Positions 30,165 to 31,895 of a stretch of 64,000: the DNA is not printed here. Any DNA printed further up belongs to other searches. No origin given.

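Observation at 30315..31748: RuBisCO-like protein (form IV type) embedded in a glycan-biosynthesis operon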

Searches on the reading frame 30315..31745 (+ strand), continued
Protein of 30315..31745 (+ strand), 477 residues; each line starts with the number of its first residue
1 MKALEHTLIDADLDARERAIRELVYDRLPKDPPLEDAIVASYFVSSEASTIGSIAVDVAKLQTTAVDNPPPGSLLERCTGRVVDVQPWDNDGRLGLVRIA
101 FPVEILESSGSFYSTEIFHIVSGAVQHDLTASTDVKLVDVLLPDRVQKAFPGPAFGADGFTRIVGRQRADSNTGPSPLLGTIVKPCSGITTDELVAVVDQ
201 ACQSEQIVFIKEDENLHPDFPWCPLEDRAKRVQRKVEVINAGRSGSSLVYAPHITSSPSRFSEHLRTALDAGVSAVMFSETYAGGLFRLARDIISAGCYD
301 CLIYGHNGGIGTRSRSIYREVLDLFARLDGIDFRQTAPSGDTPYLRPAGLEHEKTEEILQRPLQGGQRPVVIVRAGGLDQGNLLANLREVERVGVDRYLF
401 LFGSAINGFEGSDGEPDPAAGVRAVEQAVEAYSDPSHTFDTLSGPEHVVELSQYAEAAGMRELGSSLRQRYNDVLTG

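Call 34: search_solved_structures(query=A2, max_evalue=0.001, show_alignments=5)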
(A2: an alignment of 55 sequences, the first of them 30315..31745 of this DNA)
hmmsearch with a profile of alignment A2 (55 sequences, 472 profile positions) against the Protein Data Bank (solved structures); distinct sequences matched with E-value up to 0.001: 99 (the best 60 are shown).
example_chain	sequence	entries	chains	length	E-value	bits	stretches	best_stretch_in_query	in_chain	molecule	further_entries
8dht_A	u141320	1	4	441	5.4e-26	94.2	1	37-335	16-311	Ribulose bisphosphate carboxylase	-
6hun_A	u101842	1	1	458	1.6e-24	89.4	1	40-437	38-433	Ribulose bisphosphate carboxylase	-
1geh_A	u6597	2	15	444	6.3e-24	87.4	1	35-337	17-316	RIBULOSE-1,5-BISPHOSPHATE CARBOXYLASE/OXYGENASE | Ribulose bisphosphate carboxylase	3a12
3a13_A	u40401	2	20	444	6.4e-24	87.4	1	35-436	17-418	Ribulose bisphosphate carboxylase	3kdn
3kdo_A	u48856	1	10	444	6.6e-24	87.3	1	35-338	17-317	Ribulose bisphosphate carboxylase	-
4nas_A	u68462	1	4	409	3.6e-23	84.9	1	38-307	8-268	Ribulose-bisphosphate carboxylase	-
3wqp_A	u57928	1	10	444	4.8e-23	84.5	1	35-335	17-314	Ribulose bisphosphate carboxylase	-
3nwr_A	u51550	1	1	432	6.9e-23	84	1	126-315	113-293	A rubisco-like protein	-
2cwx_A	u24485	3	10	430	6.7e-22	80.7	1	40-451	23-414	Ribulose bisphosphate carboxylase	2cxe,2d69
9z01_A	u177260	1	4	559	4.9e-19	71.3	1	124-322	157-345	Ribulose bisphosphate carboxylase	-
1tel_A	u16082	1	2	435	1.8e-18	69.4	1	123-457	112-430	ribulose bisphosphate carboxylase, large subunit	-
1ykw_A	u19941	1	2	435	2.4e-18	69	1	123-456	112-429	RuBisCO-like protein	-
3fk4_A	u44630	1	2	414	9.7e-17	63.7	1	42-308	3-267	RuBisCO-like protein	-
3qfw_A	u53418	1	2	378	2.6e-16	62.3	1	138-282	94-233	Ribulose-1,5-bisphosphate carboxylase/oxygenase large subunit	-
2qyg_A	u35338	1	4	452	3e-16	62.1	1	122-333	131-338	Ribulose bisphosphate carboxylase-like protein 2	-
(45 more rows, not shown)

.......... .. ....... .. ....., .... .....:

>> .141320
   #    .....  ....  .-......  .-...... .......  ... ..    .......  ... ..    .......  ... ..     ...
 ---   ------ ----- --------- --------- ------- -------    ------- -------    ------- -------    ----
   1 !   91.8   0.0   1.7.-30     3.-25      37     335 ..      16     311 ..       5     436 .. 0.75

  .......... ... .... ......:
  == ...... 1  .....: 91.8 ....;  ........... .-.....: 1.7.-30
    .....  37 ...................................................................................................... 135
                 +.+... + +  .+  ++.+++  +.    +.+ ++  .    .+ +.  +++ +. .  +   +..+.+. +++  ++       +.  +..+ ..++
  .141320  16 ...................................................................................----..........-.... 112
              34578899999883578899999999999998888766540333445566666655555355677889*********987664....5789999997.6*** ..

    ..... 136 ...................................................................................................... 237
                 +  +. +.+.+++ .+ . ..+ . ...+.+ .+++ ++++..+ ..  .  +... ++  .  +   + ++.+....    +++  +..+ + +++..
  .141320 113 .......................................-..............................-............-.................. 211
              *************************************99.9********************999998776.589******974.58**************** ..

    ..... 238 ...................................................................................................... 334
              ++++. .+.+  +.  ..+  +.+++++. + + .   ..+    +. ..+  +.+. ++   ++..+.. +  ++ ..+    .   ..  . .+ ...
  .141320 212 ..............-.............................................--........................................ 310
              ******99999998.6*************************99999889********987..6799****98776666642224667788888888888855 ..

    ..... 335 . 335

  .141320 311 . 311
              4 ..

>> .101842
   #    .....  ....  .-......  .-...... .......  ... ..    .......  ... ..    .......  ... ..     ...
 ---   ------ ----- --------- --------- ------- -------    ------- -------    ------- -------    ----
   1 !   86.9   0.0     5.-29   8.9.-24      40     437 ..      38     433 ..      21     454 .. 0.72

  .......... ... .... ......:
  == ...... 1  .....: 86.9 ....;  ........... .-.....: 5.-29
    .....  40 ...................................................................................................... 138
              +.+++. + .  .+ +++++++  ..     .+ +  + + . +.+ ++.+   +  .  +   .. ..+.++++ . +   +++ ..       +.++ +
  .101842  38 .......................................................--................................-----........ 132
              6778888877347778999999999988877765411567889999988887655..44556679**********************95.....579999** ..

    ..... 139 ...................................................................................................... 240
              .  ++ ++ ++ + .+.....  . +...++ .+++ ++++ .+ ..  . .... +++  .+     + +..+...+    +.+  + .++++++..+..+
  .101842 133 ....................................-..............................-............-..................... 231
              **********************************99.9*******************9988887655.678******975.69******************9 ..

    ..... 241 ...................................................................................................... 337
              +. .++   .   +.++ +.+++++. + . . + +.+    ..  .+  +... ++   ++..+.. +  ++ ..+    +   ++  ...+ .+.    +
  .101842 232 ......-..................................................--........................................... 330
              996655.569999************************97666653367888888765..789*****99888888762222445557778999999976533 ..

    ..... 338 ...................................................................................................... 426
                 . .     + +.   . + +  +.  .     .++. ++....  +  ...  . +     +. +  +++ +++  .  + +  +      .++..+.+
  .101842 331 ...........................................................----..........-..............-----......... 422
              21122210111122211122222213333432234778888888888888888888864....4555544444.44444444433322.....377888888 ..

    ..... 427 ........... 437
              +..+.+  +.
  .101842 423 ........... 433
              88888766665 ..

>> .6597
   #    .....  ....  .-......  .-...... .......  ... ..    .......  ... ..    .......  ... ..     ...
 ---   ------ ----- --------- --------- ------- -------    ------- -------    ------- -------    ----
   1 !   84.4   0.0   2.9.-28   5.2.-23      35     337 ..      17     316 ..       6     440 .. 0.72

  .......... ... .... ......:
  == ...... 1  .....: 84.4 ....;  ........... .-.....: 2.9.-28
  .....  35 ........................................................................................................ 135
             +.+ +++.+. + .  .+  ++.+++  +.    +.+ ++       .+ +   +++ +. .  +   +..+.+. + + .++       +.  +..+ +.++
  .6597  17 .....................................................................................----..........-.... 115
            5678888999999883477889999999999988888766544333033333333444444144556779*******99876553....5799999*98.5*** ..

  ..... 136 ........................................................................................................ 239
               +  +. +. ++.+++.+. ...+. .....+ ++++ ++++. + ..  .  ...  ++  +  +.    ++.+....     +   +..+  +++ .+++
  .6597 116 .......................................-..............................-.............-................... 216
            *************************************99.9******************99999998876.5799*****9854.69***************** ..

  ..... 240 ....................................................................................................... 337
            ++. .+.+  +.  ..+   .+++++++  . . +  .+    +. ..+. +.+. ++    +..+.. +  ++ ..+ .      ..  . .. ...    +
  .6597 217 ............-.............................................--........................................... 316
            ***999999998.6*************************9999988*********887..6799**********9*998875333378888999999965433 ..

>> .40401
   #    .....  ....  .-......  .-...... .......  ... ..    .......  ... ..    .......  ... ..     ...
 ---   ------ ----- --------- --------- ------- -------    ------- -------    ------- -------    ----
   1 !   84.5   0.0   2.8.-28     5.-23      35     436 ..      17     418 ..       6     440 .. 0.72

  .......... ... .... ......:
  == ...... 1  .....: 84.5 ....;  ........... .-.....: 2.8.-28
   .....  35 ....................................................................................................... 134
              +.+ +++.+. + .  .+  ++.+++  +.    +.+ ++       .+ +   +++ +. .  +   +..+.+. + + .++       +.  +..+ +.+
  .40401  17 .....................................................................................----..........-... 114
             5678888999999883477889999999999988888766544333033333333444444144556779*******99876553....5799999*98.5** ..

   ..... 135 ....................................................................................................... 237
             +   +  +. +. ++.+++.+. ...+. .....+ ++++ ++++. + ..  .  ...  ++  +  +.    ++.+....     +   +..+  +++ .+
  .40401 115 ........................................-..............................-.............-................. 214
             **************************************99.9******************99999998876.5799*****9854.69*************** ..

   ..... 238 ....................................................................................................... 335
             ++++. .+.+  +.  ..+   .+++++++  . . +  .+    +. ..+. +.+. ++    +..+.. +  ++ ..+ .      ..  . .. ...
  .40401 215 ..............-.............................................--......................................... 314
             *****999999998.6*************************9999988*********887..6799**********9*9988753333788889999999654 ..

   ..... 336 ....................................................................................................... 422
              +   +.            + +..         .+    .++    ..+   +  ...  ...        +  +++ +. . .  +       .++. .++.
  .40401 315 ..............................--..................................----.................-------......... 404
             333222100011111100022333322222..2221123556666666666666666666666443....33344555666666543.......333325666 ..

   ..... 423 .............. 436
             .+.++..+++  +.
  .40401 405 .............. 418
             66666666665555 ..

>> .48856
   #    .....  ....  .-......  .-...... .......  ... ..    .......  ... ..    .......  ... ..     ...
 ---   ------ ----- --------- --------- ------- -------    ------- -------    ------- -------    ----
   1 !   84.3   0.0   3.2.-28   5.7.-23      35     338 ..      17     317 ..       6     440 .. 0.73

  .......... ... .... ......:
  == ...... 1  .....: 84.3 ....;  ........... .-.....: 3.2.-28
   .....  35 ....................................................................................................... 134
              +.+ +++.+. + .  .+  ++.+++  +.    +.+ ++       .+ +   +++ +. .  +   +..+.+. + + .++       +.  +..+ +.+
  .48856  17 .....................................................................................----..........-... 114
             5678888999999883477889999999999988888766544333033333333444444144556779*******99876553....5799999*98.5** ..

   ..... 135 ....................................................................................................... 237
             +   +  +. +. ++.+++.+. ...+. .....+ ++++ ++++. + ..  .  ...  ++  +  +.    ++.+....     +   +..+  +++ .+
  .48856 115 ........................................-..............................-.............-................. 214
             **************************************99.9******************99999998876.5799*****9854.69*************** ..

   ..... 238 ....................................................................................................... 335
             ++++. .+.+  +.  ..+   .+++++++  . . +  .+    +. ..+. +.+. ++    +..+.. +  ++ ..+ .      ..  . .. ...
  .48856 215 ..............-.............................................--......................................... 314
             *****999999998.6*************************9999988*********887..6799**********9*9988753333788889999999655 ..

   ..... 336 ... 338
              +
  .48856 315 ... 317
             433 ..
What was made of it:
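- Checked: 55-sequence family profile against PDB: 5e-26 (call 34).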
